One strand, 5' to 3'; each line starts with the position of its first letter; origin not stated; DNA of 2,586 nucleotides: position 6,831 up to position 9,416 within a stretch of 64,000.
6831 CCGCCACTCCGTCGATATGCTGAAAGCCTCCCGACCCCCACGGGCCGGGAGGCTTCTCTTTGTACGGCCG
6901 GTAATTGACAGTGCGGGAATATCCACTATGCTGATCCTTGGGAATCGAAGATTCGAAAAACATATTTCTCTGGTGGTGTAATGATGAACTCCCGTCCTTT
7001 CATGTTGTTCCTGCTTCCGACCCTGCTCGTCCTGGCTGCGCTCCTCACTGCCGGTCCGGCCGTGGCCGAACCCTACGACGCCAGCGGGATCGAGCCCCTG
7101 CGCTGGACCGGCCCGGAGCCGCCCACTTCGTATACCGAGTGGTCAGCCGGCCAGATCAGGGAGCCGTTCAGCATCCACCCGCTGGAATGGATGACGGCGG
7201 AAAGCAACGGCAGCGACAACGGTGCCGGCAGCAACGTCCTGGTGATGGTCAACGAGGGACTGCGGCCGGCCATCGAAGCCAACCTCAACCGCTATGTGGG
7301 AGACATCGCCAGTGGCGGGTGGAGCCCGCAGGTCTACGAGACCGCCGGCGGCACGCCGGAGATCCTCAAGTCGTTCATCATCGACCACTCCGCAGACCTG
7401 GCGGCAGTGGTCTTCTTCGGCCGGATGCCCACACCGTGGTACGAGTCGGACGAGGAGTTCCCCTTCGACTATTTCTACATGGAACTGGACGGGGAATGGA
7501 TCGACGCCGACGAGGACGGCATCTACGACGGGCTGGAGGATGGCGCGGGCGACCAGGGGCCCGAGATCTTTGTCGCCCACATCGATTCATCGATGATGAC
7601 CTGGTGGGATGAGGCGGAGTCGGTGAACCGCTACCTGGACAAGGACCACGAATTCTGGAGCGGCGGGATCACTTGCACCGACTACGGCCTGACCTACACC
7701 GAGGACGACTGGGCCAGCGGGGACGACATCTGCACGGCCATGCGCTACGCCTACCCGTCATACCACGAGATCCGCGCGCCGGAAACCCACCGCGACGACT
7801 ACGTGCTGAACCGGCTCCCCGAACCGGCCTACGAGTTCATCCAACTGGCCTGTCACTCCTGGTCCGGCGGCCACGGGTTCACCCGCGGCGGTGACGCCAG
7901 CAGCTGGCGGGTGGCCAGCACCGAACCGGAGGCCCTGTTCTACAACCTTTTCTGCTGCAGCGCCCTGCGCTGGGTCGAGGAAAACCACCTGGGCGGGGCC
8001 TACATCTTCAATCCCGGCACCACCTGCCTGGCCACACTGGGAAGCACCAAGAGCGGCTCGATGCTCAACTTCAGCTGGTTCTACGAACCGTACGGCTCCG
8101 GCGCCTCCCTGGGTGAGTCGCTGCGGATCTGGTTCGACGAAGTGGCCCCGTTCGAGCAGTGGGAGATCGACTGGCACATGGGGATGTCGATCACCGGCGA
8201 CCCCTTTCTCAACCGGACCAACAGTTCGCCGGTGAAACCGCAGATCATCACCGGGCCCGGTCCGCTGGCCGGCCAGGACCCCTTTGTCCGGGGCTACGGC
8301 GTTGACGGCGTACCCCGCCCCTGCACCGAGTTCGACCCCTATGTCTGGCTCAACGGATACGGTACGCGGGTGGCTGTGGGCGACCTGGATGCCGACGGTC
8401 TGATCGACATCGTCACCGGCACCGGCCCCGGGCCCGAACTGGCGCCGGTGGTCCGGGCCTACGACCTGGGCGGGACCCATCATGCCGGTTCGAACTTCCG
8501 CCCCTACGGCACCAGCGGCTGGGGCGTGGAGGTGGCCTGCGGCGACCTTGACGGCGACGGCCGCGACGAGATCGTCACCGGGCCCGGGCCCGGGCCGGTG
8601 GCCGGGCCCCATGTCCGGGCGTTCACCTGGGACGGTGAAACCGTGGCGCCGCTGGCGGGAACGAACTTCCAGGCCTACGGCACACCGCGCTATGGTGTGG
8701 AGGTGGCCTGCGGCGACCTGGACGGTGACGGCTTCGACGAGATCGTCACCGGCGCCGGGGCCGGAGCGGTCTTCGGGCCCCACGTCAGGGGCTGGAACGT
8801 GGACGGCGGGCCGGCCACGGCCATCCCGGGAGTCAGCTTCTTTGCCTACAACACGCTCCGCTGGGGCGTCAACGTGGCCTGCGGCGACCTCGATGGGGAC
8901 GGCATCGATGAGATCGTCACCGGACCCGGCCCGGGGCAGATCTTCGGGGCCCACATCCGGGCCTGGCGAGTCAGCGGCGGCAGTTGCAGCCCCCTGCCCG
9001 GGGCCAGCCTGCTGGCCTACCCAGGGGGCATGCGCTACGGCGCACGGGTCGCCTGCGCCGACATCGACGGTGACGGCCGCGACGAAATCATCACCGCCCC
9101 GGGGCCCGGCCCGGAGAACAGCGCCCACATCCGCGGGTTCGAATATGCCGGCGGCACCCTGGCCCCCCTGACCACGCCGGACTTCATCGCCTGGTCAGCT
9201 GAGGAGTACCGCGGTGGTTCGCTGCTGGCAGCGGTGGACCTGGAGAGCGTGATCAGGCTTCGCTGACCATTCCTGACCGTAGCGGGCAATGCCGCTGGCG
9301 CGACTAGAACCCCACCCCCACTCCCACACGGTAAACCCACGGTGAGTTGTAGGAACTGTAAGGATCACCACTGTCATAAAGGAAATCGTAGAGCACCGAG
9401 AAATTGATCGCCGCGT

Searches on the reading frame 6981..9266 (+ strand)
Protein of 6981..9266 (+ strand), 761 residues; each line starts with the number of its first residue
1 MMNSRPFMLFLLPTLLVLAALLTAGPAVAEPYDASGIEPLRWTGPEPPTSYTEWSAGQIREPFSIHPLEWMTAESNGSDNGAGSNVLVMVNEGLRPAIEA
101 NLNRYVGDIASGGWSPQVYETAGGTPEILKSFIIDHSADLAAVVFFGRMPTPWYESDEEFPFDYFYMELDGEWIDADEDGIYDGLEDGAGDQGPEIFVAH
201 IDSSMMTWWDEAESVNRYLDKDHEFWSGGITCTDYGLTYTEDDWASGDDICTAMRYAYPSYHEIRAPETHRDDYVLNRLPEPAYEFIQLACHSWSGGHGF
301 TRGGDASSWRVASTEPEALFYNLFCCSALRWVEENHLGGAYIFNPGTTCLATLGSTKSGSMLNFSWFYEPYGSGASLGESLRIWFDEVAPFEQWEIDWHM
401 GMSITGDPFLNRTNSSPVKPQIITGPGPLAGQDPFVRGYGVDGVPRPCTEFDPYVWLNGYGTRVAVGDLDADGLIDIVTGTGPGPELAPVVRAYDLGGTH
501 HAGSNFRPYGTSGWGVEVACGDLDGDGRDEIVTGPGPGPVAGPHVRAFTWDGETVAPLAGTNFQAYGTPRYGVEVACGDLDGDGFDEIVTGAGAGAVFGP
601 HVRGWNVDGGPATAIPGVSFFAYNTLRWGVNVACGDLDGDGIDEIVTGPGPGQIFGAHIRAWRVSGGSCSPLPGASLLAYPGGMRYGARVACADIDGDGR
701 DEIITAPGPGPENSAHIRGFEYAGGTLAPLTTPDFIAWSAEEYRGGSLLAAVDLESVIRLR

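Call 70: find_encoding_contigs(protein=window:6981-9266:+, flank=10000, max_places=1)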
Protein window:6981-9266:+ (761 aa): no gene with exactly this product is on record in the collection.
